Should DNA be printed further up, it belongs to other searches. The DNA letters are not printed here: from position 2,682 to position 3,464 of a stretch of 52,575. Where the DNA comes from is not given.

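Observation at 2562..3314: RHH regulator plus membrane-tethered TIR-like protein: a minimal two-gene candidate defence or abortive module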

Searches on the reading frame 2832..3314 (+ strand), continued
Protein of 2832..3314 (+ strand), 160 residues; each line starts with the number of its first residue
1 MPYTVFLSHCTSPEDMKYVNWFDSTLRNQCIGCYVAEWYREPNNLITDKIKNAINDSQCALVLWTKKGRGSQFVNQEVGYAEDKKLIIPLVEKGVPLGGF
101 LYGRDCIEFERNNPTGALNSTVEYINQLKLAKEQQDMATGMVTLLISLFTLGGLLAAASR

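Call 35: search_solved_structures(query=A1, max_evalue=1, show_alignments=5)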
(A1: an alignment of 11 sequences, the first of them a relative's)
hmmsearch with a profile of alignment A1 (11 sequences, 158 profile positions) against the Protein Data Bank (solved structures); distinct sequences matched with E-value up to 1: 51.
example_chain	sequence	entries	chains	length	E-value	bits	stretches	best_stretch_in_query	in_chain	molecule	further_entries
7uwg_A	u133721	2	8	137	1.1e-07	34.9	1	3-93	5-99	Molecular chaperone Tir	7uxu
8g83_A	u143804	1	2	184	2.5e-07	33.7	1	3-93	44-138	NAD(+) hydrolase AbTIR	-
6wt6_A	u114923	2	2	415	8.4e-07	32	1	2-108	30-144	Metazoan TIR-STING fusion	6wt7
7uxr_A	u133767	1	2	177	6.9e-06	29.1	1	3-93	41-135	TIR domain protein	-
9mud_K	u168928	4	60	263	5.9e-05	26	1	5-126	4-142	Cat1 (CRISPR associated TIR 1) pentagonal filament | Cat1 (CRISPR associated TIR 1) pentagonal filament assembly | Cat1 (CRISPR-associated TIR 1)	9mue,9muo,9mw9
4w8h_A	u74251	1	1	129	9.2e-05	25.4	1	5-106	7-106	Toll-receptor-related 2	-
4w8g_A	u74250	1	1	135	0.0001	25.2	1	5-107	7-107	Toll-receptor-related 2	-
7jlv_A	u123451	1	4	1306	0.0003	23.8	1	2-77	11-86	Disease resistance protein Roq1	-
7jlu_A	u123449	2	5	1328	0.0003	23.7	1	2-77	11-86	Disease resistance protein Roq1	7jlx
7nt7_A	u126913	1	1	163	0.00033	23.6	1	2-83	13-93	Toll-like receptor 1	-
1fyv_A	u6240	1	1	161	0.00033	23.6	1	2-83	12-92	TOLL-LIKE RECEPTOR 1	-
7nuw_A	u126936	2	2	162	0.00034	23.6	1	2-83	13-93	Toll-like receptor 1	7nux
9m0n_A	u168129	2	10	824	0.00049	23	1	4-79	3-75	Tetratricopeptide repeat protein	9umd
4om7_A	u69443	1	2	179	0.00084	22.3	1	2-83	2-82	Toll-like receptor 6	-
3h16_A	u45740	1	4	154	0.00091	22.2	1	4-77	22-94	TIR protein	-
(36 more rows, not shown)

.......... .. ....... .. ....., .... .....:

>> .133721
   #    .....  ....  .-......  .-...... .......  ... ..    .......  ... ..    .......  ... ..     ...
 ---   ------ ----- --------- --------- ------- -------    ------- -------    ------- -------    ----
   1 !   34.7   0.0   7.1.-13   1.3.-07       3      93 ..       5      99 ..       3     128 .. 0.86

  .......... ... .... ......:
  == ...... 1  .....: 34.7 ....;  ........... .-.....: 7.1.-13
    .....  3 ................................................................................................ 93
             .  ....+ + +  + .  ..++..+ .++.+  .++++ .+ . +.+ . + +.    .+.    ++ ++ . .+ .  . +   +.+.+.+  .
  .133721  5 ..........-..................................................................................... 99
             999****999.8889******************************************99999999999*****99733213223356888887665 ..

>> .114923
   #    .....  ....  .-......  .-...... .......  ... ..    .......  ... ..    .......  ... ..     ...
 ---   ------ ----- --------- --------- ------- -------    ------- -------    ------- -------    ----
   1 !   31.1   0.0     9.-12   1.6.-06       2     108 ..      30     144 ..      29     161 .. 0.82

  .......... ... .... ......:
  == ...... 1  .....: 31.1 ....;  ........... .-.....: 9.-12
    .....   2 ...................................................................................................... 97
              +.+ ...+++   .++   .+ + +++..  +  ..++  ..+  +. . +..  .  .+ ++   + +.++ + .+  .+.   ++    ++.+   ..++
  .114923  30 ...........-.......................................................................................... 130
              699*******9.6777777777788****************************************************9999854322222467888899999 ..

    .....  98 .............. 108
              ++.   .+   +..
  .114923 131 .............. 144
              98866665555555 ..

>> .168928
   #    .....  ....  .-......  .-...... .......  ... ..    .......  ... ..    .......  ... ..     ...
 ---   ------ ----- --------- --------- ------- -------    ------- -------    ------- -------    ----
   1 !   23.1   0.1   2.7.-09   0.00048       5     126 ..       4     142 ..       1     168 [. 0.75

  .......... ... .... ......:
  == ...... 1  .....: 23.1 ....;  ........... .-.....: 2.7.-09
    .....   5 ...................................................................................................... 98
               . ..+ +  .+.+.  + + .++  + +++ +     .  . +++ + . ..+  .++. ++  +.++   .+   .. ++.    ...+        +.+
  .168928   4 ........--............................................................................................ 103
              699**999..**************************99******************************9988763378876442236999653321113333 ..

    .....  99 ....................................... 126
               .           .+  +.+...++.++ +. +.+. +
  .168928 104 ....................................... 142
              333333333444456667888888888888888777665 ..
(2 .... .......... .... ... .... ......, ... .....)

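Call 48: search_protein_families(library=pfam, proteins=[L026:2901-3179:+, L011:1030-1311:+, L015:6477-6755:+, L038:4588-4875:+, L038:4863-5192:+, L019:5019-5414:+, L007:4765-5151:+, L018:6856-7890:+, L009:3174-3596:+, L006:6487-6762:+], max_evalue=1)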
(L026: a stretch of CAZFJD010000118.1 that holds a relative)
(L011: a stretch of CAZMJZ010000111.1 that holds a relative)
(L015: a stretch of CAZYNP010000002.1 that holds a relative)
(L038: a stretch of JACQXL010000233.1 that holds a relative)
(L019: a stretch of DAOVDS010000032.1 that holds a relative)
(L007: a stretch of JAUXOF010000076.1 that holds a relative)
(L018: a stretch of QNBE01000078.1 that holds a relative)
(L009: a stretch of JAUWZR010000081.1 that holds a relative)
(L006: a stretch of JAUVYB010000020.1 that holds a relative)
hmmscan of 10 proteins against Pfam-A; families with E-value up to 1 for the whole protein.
L026:2901-3179:+ (93 aa): 1 family
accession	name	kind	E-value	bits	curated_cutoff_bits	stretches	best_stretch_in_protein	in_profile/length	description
PF10008.16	DUF2251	-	0.12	13.1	25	1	25-60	51-86/94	Uncharacterized protein conserved in bacteria (DUF2251)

L011:1030-1311:+ (94 aa): 0 families

L015:6477-6755:+ (93 aa): 0 families

L038:4588-4875:+ (96 aa): 0 families

L038:4863-5192:+ (110 aa): 1 family
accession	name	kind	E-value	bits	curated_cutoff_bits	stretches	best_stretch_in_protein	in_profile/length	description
PF02452.23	PemK_toxin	-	2e-11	44.5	23.1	1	6-107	2-108/109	PemK-like, MazF-like toxin of type II toxin-antitoxin system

L019:5019-5414:+ (132 aa): 2 families
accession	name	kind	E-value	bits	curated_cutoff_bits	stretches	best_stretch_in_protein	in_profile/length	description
PF01850.27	PIN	-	6.7e-08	33.6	23.6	1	3-116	2-117/120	PIN domain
PF06148.17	COG2_N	-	0.1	13.1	24.3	1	26-61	3-38/75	COG2 N-terminal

L007:4765-5151:+ (129 aa): 5 families
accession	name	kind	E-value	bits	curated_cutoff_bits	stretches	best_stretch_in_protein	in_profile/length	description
PF01850.27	PIN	-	1.8e-16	61.2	23.6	1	6-122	2-118/120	PIN domain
PF18480.7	DUF5615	-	0.012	15.9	23.8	1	95-120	35-60/110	Domain of unknown function (DUF5615)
PF13638.12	PIN_4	-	0.015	16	21.9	1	5-117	1-116/132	PIN domain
PF13470.12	PIN_3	-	0.039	15.2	27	1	4-116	1-114/115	PIN domain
PF14367.12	DUF4411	-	0.062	13.6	23.5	1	91-125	98-133/159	Domain of unknown function (DUF4411)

L018:6856-7890:+ (345 aa): 18 families
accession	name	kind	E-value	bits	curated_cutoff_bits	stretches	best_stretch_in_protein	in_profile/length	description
PF02661.23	Fic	-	1e-21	78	24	1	102-207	2-93/93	Fic/DOC family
PF13412.12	HTH_24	-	4.7e-06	26.5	21.9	1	286-331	2-47/48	Winged helix-turn-helix DNA-binding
PF08220.18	HTH_DeoR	-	0.00069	19.8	21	1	288-331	1-44/57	DeoR-like helix-turn-helix domain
PF08279.18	HTH_11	-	0.00088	19.5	25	1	288-337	1-53/55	HTH domain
PF12802.13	MarR_2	-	0.0011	19.6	27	1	285-331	3-50/61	MarR family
PF13545.12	HTH_Crp_2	-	0.0086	16.5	27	1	301-336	22-57/70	Crp-like helix-turn-helix domain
PF13784.11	Fic_N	-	0.022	15.2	26.7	1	49-91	37-78/82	Fic/DOC family N-terminal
PF13404.12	HTH_AsnC-type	-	0.023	14.9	27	1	291-319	7-35/42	AsnC-type helix-turn-helix domain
PF06163.17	DUF977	-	0.031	14.8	22.1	1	289-336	14-61/134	Bacterial protein of unknown function (DUF977)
PF24033.1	DUF7342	-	0.031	14.7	31.6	0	303-343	19-59/150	Family of unknown function (DUF7342)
PF19187.6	HTH_PafC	-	0.031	14.6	32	1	288-330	5-47/115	PafC helix-turn-helix domain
PF04157.22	EAP30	-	0.051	13.7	26.8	1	234-331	138-215/219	EAP30/Vps36 family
PF08222.17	HTH_CodY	-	0.053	13.6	27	1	299-335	2-38/61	CodY helix-turn-helix domain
PF22168.2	DIP2311-like_C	-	0.061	14.1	27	1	299-344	17-62/63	Transcriptional regulator DIP2311-like, C-terminal domain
PF08236.17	SRI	-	0.099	13.4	23.5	1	89-120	8-40/78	SRI (Set2 Rpb1 interacting) domain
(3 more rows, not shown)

L009:3174-3596:+ (141 aa): 2 families
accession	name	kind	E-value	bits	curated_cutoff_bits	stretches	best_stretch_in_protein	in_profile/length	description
PF05168.19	HEPN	-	1e-16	61.6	22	1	6-131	2-115/117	HEPN domain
PF11927.14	HODM_asu-like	-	0.044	13.6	25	1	24-75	99-150/273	Haem-dependent oxidative N-demethylase, alpha subunit-like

L006:6487-6762:+ (92 aa): 2 families
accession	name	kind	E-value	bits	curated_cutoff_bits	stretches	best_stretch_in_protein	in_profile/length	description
PF13314.11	DUF4083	-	0.058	13.8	25.4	1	34-52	2-20/57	Domain of unknown function (DUF4083)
PF07204.16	Orthoreo_P10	-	0.35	11.3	21.4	1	21-59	34-73/98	Orthoreovirus membrane fusion protein p10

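Call 50: list_cluster_members(proteins=[P0012, P0013, P0014, P0017, P0018, P0019, P0022, P0035, P0054, P0058])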
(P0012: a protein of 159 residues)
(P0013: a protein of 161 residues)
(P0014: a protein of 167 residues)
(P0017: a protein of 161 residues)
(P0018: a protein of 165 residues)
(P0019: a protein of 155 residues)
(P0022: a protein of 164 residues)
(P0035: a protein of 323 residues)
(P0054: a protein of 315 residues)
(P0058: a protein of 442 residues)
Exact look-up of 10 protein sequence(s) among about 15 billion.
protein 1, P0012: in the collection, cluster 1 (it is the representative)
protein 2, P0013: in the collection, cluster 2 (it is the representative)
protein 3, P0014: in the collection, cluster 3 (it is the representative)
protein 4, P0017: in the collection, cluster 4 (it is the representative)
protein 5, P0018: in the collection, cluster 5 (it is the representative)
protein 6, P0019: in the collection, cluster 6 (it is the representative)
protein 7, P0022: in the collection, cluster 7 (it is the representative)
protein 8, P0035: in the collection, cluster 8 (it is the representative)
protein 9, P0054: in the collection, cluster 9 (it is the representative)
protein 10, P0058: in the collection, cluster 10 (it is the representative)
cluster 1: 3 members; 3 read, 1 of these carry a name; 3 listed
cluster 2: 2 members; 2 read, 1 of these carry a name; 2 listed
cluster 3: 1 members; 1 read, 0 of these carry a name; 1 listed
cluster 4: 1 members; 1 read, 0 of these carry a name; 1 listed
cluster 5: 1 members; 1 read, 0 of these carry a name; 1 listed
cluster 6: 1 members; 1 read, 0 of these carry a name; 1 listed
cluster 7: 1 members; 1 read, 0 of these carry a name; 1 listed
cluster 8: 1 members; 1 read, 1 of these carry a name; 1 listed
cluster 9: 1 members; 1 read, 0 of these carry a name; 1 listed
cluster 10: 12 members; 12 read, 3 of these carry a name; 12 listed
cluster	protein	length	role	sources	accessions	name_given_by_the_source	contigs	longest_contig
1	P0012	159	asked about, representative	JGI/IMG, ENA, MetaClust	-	\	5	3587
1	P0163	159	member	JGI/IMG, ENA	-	-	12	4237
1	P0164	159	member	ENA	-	-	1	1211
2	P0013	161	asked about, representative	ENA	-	-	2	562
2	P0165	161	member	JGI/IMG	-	hypothetical protein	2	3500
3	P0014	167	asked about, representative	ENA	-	-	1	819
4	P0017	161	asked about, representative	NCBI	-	-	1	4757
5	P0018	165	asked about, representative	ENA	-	-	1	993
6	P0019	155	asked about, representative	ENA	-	-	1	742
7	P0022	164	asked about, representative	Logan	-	-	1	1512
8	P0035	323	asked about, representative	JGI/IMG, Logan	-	hypothetical protein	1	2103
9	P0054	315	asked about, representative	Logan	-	-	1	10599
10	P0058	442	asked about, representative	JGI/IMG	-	-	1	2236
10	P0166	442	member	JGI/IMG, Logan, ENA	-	excisionase family DNA binding protein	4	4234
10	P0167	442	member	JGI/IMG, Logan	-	excisionase family DNA binding protein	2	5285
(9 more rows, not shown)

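Call 52: find_related_loci(query=A1, collection=metagenome_contigs, flank=4000)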
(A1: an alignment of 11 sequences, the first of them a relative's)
Query A1 (160 aa) in metagenome_contigs; peptide patterns used: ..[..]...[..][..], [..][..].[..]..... (x = any residue, [..] = any of these).
277 stretches matched a pattern; 39 encode a relative of the query (tblastn E <= 1e-3); 39 distinct loci.
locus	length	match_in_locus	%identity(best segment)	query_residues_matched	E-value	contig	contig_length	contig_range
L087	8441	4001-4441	38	5-152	1e-27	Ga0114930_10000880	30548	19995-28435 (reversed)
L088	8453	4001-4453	37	1-152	1e-27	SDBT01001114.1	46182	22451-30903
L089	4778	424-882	39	1-148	1e-27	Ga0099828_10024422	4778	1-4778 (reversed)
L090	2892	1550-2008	39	1-148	1e-27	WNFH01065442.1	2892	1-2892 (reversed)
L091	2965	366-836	39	1-153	1e-26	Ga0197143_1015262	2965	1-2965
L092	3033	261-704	40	1-156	1e-26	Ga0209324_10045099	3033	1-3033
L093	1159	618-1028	42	1-136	2e-26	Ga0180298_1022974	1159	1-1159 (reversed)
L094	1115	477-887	44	1-136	3e-26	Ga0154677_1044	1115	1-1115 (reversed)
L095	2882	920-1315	40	1-133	1e-25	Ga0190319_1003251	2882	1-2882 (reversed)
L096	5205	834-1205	43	1-125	4e-25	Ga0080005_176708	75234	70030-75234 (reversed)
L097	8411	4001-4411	41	1-136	7e-25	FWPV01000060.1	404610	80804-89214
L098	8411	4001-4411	41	1-136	7e-25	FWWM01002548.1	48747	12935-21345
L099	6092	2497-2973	38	1-160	2e-24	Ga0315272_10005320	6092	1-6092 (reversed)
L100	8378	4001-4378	45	1-125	5e-24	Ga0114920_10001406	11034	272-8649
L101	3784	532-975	38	1-156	8e-24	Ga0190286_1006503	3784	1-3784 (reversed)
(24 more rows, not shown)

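Call 53: find_related_loci(query=A1, collection=viral_contigs, flank=6000)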
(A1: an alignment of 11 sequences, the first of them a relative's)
Query A1 (160 aa) in viral_contigs; peptide patterns used: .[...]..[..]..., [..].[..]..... (x = any residue, [..] = any of these).
46 stretches matched a pattern, but none encodes a relative of the query by tblastn (E <= 1e-3).

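Call 61: find_encoding_contigs(protein=P0001, flank=3000, max_places=3)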
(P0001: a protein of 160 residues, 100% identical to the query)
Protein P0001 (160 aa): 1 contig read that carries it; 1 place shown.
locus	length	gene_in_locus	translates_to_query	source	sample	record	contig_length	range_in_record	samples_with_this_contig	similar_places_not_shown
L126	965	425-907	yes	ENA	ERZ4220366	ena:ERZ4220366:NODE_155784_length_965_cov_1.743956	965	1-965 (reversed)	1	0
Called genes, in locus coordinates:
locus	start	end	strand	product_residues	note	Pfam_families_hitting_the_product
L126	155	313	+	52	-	-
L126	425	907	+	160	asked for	PF13676:TIR_2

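Call 65: search_protein_families(library=pfam, alignment_id=A4, max_evalue=0.0001)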
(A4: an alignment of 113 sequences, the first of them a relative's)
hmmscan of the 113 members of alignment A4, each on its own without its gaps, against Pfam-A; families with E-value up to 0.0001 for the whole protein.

A. member 1, L002:504-1082:+ (193 aa): 1 family
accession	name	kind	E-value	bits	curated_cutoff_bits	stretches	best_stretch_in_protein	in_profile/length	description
PF01850.27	PIN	-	7.6e-10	39.9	23.6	1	118-170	67-118/120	PIN domain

B. families by the number of members that match (of 113 scanned): 65 families (the first 25 are shown)
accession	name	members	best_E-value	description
PF01555.25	N6_N4_Mtase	2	9.5e-44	DNA methylase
PF02384.22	N6_Mtase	2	1.8e-42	N-6 DNA Methylase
PF05168.19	HEPN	2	1e-16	HEPN domain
PF13676.11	TIR_2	2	1.8e-16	TIR domain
PF01582.25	TIR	2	7.5e-09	TIR domain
PF08937.16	ThsB_TIR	2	1.4e-07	Thoeris protein ThsB, TIR-like domain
PF01960.23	ArgJ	1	5.6e-143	ArgJ family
PF14562.12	Endonuc_BglI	1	2e-129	Restriction endonuclease BglI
PF06300.18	Tsp45I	1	3.7e-116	Tsp45I type II restriction enzyme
PF00488.27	MutS_V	1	4.6e-83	MutS domain V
PF11487.14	RestrictionSfiI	1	9.3e-72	Type II restriction enzyme SfiI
PF20796.3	PDDEXK_13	1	5e-67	PD-(D/E)XK nuclease superfamily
PF01068.26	DNA_ligase_A_M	1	3.8e-61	ATP dependent DNA ligase domain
PF18862.6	ApeA_NTD1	1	4.3e-60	ApeA N-terminal domain 1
PF00352.27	TBP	1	9.2e-55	Transcription factor TFIID (or TATA-binding protein, TBP)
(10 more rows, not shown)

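Call 66: search_protein_families(library=padloc, alignment_id=A4, max_evalue=0.00001)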
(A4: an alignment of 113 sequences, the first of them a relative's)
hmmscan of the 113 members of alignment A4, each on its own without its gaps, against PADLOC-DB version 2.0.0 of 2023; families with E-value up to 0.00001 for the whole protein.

A. member 1, L002:504-1082:+ (193 aa): 0 families

B. families by the number of members that match (of 113 scanned): 236 families (the first 25 are shown)
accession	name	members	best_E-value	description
PDLC04134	mad2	4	8e-31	mads_2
PDLC03083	Specificity_I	3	3.5e-26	Type I specificity subunit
PDLC03038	MTase_I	3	3.4e-12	Type I methyltransferase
PDLC03260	MTase_II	2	1.6e-142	Type II methyltransferase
PDLC03026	MTase_I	2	7.2e-87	Type I methyltransferase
PDLC04919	PDC-S13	2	2.4e-51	-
PDLC03021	MTase_I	2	2.3e-47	Type I methyltransferase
PDLC03353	MTase_II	2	1.2e-39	Type II methyltransferase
PDLC03350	MTase_II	2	2e-37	Type II methyltransferase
PDLC03371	MTase_II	2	1.3e-32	Type II methyltransferase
PDLC03025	MTase_I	2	2.5e-30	Type I methyltransferase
PDLC03387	MTase_II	2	3.8e-29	Type II methyltransferase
PDLC03624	REase_MTase_IIG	2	9.5e-27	Type IIG restriction enzyme-methyltransferase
PDLC03299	MTase_II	2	4e-26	Type II methyltransferase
PDLC03246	MTase_II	2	5.7e-26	Type II methyltransferase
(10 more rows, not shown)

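Call 67: find_homologous_proteins(query=L026:2901-3179:+, max_evalue=0.001)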
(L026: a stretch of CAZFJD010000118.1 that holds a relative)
Query L026:2901-3179:+ (93 aa): 117 proteins with E <= 0.001 among 118 candidates.
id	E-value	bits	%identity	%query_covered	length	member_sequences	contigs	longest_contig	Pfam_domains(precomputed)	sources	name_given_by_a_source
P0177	7.6e-52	191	94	88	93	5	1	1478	-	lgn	-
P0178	7.6e-44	165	80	100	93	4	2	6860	-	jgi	jgi:hypothetical protein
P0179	3.3e-39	151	73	100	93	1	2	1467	-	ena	-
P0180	5.3e-39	150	73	100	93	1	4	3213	-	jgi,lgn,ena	-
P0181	3.2e-38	147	73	100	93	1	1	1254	-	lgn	-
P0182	4.7e-38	147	69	100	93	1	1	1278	-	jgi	-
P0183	1.7e-36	142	73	85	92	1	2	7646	-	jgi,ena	-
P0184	3.5e-36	141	69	100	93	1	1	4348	-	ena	-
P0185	6.8e-36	140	69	100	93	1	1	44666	-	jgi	jgi:hypothetical protein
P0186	9.8e-36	139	72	85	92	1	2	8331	-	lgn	-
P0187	1.8e-35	139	70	100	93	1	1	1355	-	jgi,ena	-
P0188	3.2e-35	138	69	100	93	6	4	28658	-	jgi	jgi:hypothetical protein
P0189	3.9e-35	137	69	100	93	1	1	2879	-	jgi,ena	-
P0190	4.4e-35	137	70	100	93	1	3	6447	-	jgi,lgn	jgi:hypothetical protein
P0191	4.8e-35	137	68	100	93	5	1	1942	-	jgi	-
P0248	1.9e-29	119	58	100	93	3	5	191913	-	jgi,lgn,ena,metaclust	metaclust:\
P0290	1.9e-24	103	56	98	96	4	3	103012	-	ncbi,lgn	-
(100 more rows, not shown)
